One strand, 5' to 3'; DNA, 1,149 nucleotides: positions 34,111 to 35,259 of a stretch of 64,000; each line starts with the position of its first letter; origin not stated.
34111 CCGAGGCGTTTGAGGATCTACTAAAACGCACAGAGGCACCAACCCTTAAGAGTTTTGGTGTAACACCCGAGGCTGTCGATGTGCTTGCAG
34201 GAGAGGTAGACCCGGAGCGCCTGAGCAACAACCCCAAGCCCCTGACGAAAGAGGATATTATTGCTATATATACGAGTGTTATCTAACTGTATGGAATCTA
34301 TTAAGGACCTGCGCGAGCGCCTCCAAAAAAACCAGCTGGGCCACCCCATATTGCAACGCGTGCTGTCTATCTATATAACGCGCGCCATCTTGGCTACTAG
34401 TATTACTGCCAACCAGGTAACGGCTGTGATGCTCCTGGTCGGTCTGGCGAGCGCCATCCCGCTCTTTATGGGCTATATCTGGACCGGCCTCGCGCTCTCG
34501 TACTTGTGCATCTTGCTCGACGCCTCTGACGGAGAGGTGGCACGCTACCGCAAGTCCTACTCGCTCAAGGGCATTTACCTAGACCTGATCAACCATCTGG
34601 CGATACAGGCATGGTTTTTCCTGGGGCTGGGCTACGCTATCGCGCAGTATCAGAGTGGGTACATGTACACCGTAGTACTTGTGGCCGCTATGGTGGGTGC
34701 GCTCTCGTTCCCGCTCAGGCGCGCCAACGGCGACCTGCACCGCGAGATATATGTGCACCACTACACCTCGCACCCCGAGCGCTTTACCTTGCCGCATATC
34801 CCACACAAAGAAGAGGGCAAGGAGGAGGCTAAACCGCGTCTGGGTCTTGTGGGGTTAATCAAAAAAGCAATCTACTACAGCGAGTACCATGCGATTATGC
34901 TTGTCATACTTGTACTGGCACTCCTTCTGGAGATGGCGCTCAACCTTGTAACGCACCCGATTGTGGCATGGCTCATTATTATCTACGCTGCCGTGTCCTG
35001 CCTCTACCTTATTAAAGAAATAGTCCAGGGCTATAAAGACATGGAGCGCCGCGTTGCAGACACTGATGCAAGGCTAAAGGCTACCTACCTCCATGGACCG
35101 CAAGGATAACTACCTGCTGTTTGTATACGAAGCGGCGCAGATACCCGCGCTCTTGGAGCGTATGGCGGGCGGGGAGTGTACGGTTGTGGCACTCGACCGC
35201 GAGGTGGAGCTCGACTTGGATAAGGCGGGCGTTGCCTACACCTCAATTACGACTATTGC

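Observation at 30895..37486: Fom1/Fom2/FomC-like phosphonate module wired to CDP-alcohol-type transferases: candidate CMP-2-hydroxyethylphosphonate decoration of an envelope glycan or polymer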

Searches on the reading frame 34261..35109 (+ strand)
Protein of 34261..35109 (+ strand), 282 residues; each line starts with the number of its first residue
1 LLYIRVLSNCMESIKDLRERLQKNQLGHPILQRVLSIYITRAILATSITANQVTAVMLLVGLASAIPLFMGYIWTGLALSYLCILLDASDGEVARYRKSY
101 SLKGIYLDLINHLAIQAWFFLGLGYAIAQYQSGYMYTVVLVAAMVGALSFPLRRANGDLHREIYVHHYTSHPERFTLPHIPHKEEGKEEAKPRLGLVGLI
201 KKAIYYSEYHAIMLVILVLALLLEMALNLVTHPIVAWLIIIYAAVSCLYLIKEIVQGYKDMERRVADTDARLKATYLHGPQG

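Call 3: search_protein_families(library=pfam, proteins=[window:34261-35109:+], max_evalue=0.01)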
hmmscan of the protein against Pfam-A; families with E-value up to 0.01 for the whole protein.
window:34261-35109:+ (282 aa): 1 family
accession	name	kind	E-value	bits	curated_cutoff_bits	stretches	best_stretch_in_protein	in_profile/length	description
PF01066.26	CDP-OH_P_transf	-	0.00011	23.1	22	1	49-164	3-118/152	CDP-alcohol phosphatidyltransferase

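Call 4: search_protein_families(library=ncbifam, proteins=[window:34261-35109:+], max_evalue=0.01)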
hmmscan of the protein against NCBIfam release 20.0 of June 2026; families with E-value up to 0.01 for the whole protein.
window:34261-35109:+ (282 aa): 5 families
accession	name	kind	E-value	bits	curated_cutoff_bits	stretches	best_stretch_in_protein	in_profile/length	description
NF041135.1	IPPtranDIPPsyn_Thcocales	equivalog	2.6e-11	43.2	580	1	31-165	234-366/419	bifunctional L-myo-inositol-1-phosphate cytidylyltransferase/CDP-L-myo-inositol myo-inositolphosphotransferase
NF040950.1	archin_ph_syn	equivalog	4.4e-10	39.7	180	1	34-155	11-128/191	archaetidylinositol phosphate synthase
NF045883.1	PIPSynth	equivalog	2e-07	30.9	170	1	39-147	14-124/197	phosphatidylinositol phosphate synthase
NF052561.1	PIPSynBT1523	equivalog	9.9e-05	22.1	350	1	27-186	13-172/232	hypothetical protein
TIGR00473.1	pssA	equivalog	0.0091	16.1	107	1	58-115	5-62/153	CDP-diacylglycerol--serine O-phosphatidyltransferase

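Call 12: find_homologous_proteins(query=window:34261-35109:+, max_evalue=0.001)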
Query window:34261-35109:+ (282 aa): 134 proteins with E <= 0.001 among 3434 candidates; the best 120 are listed.
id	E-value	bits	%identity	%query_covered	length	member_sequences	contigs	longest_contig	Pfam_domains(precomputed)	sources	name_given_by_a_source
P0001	9.6e-173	591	100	96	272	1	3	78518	PF01066.27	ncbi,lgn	-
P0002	3.9e-152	524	88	96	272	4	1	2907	PF01066.27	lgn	-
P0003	4.6e-148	510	88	94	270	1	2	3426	PF01066.27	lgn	-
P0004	2.4e-143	495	83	96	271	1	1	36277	PF01066.27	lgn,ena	-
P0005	5.9e-142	490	83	96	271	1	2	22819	PF01066.27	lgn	-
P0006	8.2e-142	490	84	95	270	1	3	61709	PF01066.27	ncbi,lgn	-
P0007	2.4e-137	475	81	94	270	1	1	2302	PF01066.27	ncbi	-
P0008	1.3e-135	469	81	95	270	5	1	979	PF01066.27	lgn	-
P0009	7.0e-133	460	78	93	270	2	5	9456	PF01066.27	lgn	-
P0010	5.9e-128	444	77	93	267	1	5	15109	-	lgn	-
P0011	5.8e-116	405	72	91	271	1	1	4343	PF01066.27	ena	-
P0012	9.6e-116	404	71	94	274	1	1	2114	PF01066.27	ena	-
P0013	7.8e-113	395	71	93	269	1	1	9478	PF01066.27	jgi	jgi:hypothetical protein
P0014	1.1e-112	394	66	94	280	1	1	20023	PF01066.27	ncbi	-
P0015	2.1e-112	393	68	94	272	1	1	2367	PF01066.27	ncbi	-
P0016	9.4e-108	378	65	95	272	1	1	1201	PF01066.27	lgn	-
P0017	2.7e-105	370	65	93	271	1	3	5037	PF01066.27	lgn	-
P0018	8.2e-105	368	69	90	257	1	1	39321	PF01066.27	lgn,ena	-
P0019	6.3e-102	359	63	93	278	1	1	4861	PF01066.27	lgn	-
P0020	1.8e-92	328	59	94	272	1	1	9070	PF01066.27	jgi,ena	-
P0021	2.3e-92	328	57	94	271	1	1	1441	PF01066.27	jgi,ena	-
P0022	3.6e-92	327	57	94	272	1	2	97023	PF01066.27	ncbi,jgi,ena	ncbi:MAG: CDP-alcohol phosphatidyltransferase family protein [Candidatus Paceibacterota bacterium]|j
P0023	6.6e-92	326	61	93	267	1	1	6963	PF01066.27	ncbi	-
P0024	1.7e-90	322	57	94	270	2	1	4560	PF01066.27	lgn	-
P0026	3.6e-81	291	54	94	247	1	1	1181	PF01066.27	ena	-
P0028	2.2e-70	256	46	96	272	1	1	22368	PF01066.27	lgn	-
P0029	4.5e-69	251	49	93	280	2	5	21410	PF01066.27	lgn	-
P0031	8.6e-69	250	48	91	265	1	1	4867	PF01066.27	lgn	-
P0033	2.0e-66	243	45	94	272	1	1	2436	PF01066.27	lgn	-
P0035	2.8e-65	239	47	91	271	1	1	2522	PF01066.27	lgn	-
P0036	2.8e-65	239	47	91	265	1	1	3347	PF01066.27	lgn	-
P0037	4.0e-65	238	48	91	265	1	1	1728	PF01066.27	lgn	-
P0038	4.8e-65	238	46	93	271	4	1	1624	PF01066.27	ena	-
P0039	2.0e-64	236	49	91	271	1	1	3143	PF01066.27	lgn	-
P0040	7.6e-64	234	46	94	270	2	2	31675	PF01066.27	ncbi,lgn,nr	ncbi:CDP-alcohol phosphatidyltransferase family protein [Candidatus Kaiserbacteria bacterium]|nr:CDP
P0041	1.3e-61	227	48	91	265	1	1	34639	PF01066.27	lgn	-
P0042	9.0e-61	224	47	93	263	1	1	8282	PF01066.27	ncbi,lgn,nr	ncbi:CDP-alcohol phosphatidyltransferase family protein [Candidatus Kaiserbacteria bacterium]|nr:CDP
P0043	1.7e-60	223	46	90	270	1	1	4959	PF01066.27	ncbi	-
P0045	1.3e-58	217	46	93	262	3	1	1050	PF01066.27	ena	-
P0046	1.8e-54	203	44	90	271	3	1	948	PF01066.27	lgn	-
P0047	1.3e-52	197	43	90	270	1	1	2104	PF01066.27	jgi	jgi:hypothetical protein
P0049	5.7e-48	182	41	92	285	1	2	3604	PF01066.27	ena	-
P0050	7.3e-33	133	36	93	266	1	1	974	PF01066.27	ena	-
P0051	4.6e-31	127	35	95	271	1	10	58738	PF01066.27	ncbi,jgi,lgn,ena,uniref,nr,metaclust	ncbi:hypothetical protein COV42_02950 [Candidatus Campbellbacteria bacterium CG11_big_fil_rev_8_21_1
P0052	2.0e-30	125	32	93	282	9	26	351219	PF01066.27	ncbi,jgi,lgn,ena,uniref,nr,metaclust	ncbi:MAG: hypothetical protein A3C80_00380 [Candidatus Ryanbacteria bacterium RIFCSPHIGHO2_02_FULL_4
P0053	5.9e-30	123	33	90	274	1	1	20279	PF01066.27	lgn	-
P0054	9.5e-30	122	41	65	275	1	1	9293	PF01066.27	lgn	-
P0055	4.7e-29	120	34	91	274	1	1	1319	PF01066.27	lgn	-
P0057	2.7e-27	114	32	90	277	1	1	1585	PF01066.27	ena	-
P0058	2.9e-27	114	38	76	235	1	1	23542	PF01066.27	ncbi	ncbi:CDP-alcohol phosphatidyltransferase family protein, partial [Patescibacteria group bacterium]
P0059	8.3e-27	113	32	94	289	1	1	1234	PF01066.27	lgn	-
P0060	5.9e-26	110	34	94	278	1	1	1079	PF01066.27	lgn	-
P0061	2.5e-25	108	31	94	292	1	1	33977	PF01066.27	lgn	-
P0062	1.1e-24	106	32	91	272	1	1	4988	PF01066.27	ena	-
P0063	4.0e-24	104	41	59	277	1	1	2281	PF01066.27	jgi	jgi:phosphatidylglycerophosphate synthase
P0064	5.6e-24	103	38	66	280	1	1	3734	PF01066.27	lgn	-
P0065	1.0e-23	103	32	92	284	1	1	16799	PF01066.27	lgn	-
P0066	1.0e-23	103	32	91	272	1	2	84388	PF01066.27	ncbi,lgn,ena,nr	ncbi:MAG: CDP-alcohol phosphatidyltransferase [Parcubacteria group bacterium Gr01-1014_29]|nr:MAG: C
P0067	1.2e-22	99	31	90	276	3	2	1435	PF01066.27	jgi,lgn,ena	-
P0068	1.4e-22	99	30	92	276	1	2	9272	PF01066.27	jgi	jgi:phosphatidylglycerophosphate synthase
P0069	8.4e-22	96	40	60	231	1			PF01066.27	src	-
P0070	6.7e-21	93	31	91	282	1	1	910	PF01066.27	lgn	-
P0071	9.9e-20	89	32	91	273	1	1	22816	PF01066.27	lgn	-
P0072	1.3e-19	89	30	89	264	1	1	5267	PF01066.27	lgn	-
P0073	1.5e-15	76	43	43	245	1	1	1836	PF01066.27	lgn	-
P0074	6.0e-15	74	31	86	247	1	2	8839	PF01066.27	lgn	-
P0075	2.0e-14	72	33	63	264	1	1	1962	PF01066.27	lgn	-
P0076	2.6e-14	72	40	47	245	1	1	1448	PF01066.27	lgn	-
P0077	2.8e-14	72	37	53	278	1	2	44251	PF01066.27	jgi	-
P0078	5.2e-14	71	41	40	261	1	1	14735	PF01066.27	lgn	-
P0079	5.9e-14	71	42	41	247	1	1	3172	PF01066.27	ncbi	-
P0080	6.2e-14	70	39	49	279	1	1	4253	PF01066.27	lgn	-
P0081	6.7e-14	70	44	40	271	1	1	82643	PF01066.27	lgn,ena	-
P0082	7.6e-14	70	41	38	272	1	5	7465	PF01066.27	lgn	-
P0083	8.1e-14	70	40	47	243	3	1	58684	PF01066.27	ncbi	-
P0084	1.4e-13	69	43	41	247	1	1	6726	PF01066.27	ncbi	ncbi:hypothetical protein ES703_25718 [subsurface metagenome]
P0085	2.4e-13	69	41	41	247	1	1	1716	PF01066.27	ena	-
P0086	2.5e-13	68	38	50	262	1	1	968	PF01066.27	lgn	-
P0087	4.1e-13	68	31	66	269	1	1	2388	PF01066.27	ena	-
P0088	9.3e-13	67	36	50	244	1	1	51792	PF01066.27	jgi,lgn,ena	-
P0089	1.0e-12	66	39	41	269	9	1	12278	PF01066.27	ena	-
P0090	1.1e-12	66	30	75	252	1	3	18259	PF01066.27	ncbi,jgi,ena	ncbi:MAG: CDP-alcohol phosphatidyltransferase family protein [Candidatus Omnitrophota bacterium]|jgi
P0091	2.2e-12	65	30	90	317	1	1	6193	PF01066.27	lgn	-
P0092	2.7e-12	65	39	50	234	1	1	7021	PF01066.27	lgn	-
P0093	2.7e-12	65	33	75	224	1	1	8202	PF01066.27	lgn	-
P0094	2.9e-12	65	45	40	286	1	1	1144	PF01066.27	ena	-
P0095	3.4e-12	65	43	38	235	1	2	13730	PF01066.27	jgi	-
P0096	5.8e-12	64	43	38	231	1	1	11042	PF01066.27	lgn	-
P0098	5.0e-11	61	37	40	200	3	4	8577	PF01066.27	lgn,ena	-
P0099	1.1e-10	60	29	89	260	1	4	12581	PF01066.27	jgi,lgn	-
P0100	1.6e-10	59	34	43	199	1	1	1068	PF01066.27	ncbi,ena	-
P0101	1.6e-10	59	41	40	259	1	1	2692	PF01066.27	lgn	-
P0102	1.9e-10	59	41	34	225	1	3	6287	PF01066.27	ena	-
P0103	4.5e-10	58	30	87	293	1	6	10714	PF01066.27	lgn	-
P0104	5.0e-10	58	31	54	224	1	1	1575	PF01066.27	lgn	-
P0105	5.8e-10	57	41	39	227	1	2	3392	PF01066.27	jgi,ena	-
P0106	8.2e-10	57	39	40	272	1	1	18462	PF01066.27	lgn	-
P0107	1.0e-9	57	39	40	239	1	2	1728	PF01066.27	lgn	-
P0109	2.8e-9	55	34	60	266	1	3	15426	PF01066.27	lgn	-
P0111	1.1e-8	53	39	40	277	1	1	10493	PF01066.27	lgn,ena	-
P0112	2.8e-8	52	37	41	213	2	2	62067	PF01066.27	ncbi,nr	ncbi:MAG: CDP-alcohol phosphatidyltransferase family protein [Alphaproteobacteria bacterium]|nr:CDP-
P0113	3.3e-8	52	40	40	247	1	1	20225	PF01066.27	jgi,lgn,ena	-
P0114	4.5e-8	51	39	44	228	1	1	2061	PF01066.27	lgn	-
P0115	4.6e-8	51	38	48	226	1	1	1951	PF01066.27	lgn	-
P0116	6.9e-8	51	34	56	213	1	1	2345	PF01066.27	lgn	-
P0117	1.3e-7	50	33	46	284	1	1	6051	PF01066.27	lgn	-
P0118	2.8e-7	49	35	48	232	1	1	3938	PF01066.27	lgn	-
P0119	2.9e-7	49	31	54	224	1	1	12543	PF01066.27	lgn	-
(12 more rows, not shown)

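Call 14: find_encoding_contigs(protein=P0022, flank=10000, max_places=2)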
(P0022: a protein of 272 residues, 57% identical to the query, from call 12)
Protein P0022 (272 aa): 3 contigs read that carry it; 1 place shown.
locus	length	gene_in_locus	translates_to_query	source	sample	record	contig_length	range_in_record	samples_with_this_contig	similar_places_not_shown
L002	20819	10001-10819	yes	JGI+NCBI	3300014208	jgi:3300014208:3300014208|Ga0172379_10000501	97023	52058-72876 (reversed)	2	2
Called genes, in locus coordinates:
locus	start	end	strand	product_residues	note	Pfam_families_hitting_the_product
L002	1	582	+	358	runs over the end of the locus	PF01073:3Beta_HSD, PF01370:Epimerase, PF02719:Polysacc_synt_2, PF04321:RmlD_sub_bind, PF08659:KR (weak), PF16363:GDP_Man_Dehyd, PF13460:NAD_binding_10, PF07993:NAD_binding_4 (weak)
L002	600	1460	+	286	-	PF02475:TRM5-TYW2_MTfase (weak), PF05050:Methyltransf_21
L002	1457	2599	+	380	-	PF13439:Glyco_transf_4 (weak), PF00534:Glycos_transf_1, PF13692:Glyco_trans_1_4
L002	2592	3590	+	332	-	PF01075:Glyco_transf_9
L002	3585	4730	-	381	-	PF01073:3Beta_HSD, PF01370:Epimerase, PF02719:Polysacc_synt_2, PF04321:RmlD_sub_bind, PF07993:NAD_binding_4, PF16363:GDP_Man_Dehyd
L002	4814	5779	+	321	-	PF01073:3Beta_HSD, PF01370:Epimerase, PF02719:Polysacc_synt_2, PF04321:RmlD_sub_bind, PF07993:NAD_binding_4, PF08659:KR (faint), PF13460:NAD_binding_10, PF16363:GDP_Man_Dehyd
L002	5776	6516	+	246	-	PF00535:Glycos_transf_2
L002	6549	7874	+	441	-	PF01467:CTP_transf_like, PF13714:PEP_mutase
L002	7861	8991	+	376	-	PF02776:TPP_enzyme_N, PF02775:TPP_enzyme_C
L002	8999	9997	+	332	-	PF00465:Fe-ADH, PF13685:Fe-ADH_2, PF25137:ADH_Fe_C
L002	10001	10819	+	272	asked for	PF01066:CDP-OH_P_transf (weak)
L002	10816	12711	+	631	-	PF04464:Glyphos_transf (weak)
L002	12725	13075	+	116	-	PF01648:ACPS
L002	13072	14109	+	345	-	-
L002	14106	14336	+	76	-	-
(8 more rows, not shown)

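Call 15: find_encoding_contigs(protein=P0040, flank=10000, max_places=2)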
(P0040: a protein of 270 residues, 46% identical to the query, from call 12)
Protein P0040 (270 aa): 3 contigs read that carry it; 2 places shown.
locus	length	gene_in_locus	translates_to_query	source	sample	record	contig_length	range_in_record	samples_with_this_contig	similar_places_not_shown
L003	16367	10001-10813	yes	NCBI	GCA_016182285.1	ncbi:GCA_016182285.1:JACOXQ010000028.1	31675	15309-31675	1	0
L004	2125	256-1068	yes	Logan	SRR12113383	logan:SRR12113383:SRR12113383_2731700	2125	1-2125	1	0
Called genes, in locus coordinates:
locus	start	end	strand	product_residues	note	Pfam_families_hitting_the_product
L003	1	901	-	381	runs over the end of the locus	PF01073:3Beta_HSD, PF01370:Epimerase, PF02719:Polysacc_synt_2, PF04321:RmlD_sub_bind, PF07993:NAD_binding_4, PF16363:GDP_Man_Dehyd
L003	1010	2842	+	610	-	PF02310:B12-binding, PF04055:Radical_SAM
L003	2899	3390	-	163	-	PF01467:CTP_transf_like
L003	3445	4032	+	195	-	PF00702:Hydrolase, PF08645:PNK3P (weak), PF13419:HAD_2, PF13242:Hydrolase_like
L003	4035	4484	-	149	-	-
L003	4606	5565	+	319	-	PF00294:PfkB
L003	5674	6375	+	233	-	PF03372:Exo_endo_phos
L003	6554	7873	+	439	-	PF01467:CTP_transf_like, PF13714:PEP_mutase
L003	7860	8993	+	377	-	PF02776:TPP_enzyme_N, PF02775:TPP_enzyme_C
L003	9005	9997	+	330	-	PF00465:Fe-ADH, PF13685:Fe-ADH_2, PF25137:ADH_Fe_C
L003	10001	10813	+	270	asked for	PF01066:CDP-OH_P_transf (weak)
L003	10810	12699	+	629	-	PF04464:Glyphos_transf (weak)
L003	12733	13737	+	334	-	PF01408:GFO_IDH_MocA, PF22725:GFO_IDH_MocA_C3 (faint), PF02894:GFO_IDH_MocA_C (weak)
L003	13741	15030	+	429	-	PF01041:DegT_DnrJ_EryC1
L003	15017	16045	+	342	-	-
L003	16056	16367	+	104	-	PF02348:CTP_transf_3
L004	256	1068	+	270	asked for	PF01066:CDP-OH_P_transf (weak)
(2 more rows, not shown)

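Call 16: find_encoding_contigs(protein=P0052, flank=10000, max_places=2)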
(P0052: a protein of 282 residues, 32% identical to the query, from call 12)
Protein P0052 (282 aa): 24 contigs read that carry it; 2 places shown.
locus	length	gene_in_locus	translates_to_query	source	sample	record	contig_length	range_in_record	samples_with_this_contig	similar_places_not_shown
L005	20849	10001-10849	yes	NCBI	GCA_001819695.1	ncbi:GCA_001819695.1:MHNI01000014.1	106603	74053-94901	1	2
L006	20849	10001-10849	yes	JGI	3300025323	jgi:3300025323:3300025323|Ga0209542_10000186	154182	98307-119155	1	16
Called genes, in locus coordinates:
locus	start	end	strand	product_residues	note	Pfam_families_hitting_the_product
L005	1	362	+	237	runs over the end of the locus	PF00535:Glycos_transf_2, PF13641:Glyco_tranf_2_3 (weak)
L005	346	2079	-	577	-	-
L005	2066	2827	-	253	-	PF00535:Glycos_transf_2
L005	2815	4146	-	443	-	PF13231:PMT_2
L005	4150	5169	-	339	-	PF00534:Glycos_transf_1, PF13692:Glyco_trans_1_4, PF13524:Glyco_trans_1_2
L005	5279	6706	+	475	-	PF01139:RtcB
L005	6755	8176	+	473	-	PF01139:RtcB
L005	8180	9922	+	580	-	PF07719:TPR_2 (faint), PF13414:TPR_11 (faint), PF13424:TPR_12 (faint), PF13431:TPR_17 (faint), PF13432:TPR_16 (faint), PF14559:TPR_19 (faint), PF00515:TPR_1 (weak), PF13176:TPR_7 (faint), +3 more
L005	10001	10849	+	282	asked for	PF01066:CDP-OH_P_transf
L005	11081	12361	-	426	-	PF13472:Lipase_GDSL_2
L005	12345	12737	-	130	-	PF19588:SxtJ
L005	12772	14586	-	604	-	PF02543:Carbam_trans_N, PF16861:Carbam_trans_C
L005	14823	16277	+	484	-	PF02366:PMT, PF13231:PMT_2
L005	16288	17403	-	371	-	PF20706:GT4-conflict (weak), PF00534:Glycos_transf_1, PF13692:Glyco_trans_1_4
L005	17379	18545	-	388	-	PF13579:Glyco_trans_4_4 (faint), PF20706:GT4-conflict, PF00534:Glycos_transf_1, PF13692:Glyco_trans_1_4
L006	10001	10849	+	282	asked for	PF01066:CDP-OH_P_transf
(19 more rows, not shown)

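Call 22: search_solved_structures(query=window:34261-35109:+, max_evalue=1, show_alignments=3)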
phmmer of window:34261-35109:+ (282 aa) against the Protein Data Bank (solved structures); distinct sequences matched with E-value up to 1: 5.
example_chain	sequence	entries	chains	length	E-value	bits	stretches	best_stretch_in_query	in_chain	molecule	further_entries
4o6m_A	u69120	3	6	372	7.1e-06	29.2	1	31-178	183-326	AF2299, a CDP-alcohol phosphotransferase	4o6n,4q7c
4mnd_A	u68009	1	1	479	9.3e-06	28.8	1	32-119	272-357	CTP L-myo-inositol-1-phosphate cytidylyltransferase/CDP-L-myo-inositol myo-inositolphospho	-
6wm5_A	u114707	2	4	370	0.00048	23.2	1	35-142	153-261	AfCTD-Phosphatidylinositol-phosphate synthase (PIPS) fusion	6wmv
6h53_A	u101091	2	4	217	0.00049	23.1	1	37-140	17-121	CDP-diacylglycerol--inositol 3-phosphatidyltransferase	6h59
6h5a_A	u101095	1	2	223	0.00053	23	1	37-139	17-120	CDP-diacylglycerol--inositol 3-phosphatidyltransferase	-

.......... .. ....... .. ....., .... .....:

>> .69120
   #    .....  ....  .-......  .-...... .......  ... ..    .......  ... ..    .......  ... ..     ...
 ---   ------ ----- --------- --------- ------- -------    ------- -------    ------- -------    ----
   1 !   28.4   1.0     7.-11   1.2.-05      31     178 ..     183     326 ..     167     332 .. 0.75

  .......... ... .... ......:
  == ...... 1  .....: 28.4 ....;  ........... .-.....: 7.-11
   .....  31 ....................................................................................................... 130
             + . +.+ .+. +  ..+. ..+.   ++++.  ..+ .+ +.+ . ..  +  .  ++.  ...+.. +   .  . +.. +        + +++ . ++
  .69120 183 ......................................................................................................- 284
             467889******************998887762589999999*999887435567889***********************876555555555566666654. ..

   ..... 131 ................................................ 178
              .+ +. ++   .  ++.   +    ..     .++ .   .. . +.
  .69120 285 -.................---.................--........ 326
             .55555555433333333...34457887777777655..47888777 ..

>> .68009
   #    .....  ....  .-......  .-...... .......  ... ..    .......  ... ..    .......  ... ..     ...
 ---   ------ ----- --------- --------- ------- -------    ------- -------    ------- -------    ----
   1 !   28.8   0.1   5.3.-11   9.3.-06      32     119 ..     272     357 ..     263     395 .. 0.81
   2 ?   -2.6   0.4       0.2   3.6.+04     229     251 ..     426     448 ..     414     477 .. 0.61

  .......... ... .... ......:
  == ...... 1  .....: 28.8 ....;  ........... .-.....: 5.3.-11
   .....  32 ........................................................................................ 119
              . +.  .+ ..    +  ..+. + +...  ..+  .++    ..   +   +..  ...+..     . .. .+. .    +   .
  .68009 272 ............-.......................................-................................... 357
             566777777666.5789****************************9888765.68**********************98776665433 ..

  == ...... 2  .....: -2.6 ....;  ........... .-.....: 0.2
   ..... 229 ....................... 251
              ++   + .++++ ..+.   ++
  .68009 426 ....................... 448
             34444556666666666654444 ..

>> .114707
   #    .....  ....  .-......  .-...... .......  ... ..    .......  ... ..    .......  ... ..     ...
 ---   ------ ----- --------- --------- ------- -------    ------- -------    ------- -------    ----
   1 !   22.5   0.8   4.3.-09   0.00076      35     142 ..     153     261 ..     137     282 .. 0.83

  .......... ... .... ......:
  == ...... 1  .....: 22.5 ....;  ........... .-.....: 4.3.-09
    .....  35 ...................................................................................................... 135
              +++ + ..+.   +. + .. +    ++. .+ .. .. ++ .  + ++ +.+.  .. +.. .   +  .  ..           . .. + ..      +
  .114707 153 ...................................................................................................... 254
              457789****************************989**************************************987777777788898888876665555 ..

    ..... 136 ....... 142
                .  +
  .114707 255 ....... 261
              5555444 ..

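Call 42: find_related_loci(query=A2, collection=metagenome_contigs, flank=8000)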
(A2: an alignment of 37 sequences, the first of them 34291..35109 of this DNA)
Query A2 (272 aa) in metagenome_contigs; peptide patterns used: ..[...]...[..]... (x = any residue, [..] = any of these).
600 stretches matched a pattern (row limit reached: there are more); 544 encode a relative of the query (tblastn E <= 1e-3); the best 80 are kept; 80 distinct loci.
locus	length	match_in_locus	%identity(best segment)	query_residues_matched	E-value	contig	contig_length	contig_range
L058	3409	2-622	80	63-269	2e-110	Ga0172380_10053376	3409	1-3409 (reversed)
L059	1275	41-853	59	1-264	6e-110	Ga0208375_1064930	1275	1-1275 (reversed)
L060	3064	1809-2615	57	1-264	4e-103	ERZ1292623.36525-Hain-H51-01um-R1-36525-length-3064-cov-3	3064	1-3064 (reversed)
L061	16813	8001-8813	57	1-264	6e-100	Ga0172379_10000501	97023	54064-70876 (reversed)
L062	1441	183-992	57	1-264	1e-107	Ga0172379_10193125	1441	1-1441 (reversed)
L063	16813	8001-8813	50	1-264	2e-83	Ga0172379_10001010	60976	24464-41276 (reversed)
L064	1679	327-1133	47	1-269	1e-63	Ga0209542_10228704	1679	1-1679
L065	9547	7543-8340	39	1-264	3e-52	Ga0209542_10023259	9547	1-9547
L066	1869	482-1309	32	1-263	3e-38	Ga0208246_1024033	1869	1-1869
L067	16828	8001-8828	32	1-263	6e-38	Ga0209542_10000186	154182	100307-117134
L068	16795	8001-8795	35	1-262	1e-36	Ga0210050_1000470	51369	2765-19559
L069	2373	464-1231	34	1-246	2e-35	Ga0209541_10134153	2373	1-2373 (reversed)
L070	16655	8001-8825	31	2-265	4e-33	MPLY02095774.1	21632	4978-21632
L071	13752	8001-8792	33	1-260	4e-32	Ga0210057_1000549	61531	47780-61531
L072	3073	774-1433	33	1-214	2e-28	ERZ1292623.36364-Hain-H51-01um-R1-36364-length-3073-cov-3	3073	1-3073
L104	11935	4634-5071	36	1-138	5e-19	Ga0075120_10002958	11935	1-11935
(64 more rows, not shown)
